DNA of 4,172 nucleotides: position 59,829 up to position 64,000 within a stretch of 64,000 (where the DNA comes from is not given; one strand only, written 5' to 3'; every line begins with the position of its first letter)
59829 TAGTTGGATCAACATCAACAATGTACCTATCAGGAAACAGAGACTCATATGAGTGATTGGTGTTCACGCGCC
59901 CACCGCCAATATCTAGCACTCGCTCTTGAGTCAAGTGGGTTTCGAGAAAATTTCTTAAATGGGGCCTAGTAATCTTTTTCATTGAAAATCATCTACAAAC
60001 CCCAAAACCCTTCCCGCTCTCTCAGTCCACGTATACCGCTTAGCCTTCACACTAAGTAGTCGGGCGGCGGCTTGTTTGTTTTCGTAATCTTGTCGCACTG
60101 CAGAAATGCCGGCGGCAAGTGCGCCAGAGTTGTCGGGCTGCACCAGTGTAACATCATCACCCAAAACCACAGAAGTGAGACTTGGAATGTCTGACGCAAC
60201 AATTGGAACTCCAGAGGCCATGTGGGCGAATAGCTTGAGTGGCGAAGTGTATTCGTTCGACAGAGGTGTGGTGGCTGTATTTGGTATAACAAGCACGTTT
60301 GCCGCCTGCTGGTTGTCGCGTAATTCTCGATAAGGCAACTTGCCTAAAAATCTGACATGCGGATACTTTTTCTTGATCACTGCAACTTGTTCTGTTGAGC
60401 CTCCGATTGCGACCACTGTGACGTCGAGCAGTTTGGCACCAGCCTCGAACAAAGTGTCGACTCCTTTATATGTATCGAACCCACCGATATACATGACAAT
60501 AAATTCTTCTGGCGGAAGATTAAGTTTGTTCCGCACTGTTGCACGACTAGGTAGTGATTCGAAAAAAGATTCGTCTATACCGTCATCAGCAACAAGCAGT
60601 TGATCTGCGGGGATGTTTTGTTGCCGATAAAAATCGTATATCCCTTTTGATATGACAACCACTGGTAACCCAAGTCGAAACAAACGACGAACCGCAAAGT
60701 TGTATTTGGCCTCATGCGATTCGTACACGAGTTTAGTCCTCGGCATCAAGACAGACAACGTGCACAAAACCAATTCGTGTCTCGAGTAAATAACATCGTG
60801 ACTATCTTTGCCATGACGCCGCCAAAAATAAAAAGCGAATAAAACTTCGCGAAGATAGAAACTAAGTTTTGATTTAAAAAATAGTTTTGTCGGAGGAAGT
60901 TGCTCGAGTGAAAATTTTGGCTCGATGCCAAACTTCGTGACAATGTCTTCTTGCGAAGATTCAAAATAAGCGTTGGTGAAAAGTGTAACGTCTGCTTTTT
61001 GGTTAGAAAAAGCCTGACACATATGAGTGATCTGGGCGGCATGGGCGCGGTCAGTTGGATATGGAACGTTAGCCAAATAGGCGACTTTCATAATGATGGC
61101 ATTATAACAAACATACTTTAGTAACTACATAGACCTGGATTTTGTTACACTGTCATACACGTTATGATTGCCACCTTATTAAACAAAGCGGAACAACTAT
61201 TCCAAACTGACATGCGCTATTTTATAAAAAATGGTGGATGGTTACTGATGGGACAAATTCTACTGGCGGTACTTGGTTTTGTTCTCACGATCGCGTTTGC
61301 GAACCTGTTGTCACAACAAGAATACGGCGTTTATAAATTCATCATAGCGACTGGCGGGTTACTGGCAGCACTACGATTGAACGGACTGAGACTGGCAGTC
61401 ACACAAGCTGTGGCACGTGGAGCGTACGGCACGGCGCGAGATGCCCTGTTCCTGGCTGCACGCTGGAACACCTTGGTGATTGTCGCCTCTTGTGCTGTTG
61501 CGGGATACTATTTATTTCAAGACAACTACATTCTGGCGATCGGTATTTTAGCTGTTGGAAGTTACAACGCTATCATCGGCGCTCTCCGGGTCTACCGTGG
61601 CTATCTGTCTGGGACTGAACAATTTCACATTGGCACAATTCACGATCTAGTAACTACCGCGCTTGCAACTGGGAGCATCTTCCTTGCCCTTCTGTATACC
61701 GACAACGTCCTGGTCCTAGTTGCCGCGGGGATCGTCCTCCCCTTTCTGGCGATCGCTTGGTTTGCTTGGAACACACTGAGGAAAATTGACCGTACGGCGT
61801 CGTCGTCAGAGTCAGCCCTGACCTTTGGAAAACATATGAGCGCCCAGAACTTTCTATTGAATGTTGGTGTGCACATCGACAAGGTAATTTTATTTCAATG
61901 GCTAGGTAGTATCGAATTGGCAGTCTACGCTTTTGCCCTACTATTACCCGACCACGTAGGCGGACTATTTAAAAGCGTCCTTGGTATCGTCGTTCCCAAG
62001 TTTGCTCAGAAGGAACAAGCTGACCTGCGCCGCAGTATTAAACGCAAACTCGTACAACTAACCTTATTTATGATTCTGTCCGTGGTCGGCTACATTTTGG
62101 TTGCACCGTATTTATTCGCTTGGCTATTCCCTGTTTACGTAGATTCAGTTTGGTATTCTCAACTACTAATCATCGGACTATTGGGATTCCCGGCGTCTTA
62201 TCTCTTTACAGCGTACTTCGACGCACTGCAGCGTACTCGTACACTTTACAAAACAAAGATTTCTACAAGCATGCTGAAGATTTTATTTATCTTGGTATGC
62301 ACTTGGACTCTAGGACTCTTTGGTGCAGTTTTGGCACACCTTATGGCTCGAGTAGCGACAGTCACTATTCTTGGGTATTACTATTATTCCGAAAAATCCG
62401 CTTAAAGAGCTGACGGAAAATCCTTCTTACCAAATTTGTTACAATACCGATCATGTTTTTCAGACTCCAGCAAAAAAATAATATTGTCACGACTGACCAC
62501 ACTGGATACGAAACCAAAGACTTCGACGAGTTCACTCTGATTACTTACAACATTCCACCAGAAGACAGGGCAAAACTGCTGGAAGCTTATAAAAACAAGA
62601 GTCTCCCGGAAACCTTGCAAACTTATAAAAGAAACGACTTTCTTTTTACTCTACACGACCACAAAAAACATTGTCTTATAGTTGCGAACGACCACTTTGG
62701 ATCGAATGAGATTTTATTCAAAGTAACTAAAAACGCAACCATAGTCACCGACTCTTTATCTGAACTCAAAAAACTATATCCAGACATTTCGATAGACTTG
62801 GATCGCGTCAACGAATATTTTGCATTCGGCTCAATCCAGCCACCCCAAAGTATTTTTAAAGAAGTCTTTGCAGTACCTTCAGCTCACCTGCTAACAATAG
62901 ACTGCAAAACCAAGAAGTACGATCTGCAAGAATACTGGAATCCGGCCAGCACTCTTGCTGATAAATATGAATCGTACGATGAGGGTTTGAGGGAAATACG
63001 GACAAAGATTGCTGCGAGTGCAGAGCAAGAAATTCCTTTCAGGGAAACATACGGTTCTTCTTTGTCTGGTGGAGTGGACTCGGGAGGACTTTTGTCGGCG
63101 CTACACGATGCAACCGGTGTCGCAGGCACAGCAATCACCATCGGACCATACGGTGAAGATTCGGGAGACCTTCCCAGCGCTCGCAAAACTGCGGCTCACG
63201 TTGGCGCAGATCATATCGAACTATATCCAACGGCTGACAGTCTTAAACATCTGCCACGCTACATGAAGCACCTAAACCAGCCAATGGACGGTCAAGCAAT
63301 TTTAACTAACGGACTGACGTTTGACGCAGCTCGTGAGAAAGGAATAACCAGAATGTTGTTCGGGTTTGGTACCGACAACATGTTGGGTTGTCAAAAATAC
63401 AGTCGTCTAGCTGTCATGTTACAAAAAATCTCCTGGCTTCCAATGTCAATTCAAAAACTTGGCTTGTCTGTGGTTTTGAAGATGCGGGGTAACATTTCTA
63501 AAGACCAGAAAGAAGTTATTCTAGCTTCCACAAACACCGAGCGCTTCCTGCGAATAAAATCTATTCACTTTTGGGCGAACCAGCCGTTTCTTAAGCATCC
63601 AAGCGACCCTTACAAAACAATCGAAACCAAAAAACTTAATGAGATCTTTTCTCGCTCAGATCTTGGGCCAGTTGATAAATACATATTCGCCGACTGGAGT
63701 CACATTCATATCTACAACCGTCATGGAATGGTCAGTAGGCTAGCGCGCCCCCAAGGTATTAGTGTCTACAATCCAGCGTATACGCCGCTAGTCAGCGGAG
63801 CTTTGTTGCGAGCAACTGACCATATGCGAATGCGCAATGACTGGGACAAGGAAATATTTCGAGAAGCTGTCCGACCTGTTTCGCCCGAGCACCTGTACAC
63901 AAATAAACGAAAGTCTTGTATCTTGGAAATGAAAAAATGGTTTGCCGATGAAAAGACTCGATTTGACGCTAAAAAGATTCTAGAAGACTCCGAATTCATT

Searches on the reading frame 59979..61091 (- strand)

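Call 11: search_protein_families(library=pfam, proteins=[window:59979-61091:-])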
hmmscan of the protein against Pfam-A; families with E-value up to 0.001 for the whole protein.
window:59979-61091:- (370 aa): 4 families
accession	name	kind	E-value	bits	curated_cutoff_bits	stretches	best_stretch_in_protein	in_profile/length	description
PF13692.12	Glyco_trans_1_4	-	2.6e-17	63.8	27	1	197-334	2-141/142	Glycosyl transferases group 1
PF00534.26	Glycos_transf_1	-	4.1e-14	52.9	26.4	1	183-339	2-162/172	Glycosyl transferases group 1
PF13439.12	Glyco_transf_4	-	0.00021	21.8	28.5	1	21-175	8-169/170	Glycosyltransferase Family 4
PF13524.12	Glyco_trans_1_2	-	0.00073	19.9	25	0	226-363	16-143/144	Glycosyl transferase-like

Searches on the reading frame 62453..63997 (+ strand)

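Call 11: search_protein_families(library=pfam, proteins=[window:62453-63997:+])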
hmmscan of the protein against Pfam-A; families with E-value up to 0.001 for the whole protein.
window:62453-63997:+ (515 aa): 1 family
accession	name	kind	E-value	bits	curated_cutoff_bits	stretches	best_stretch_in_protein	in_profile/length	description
PF00733.27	Asn_synthase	-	9.8e-26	91.7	21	1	183-513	3-311/354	Asparagine synthase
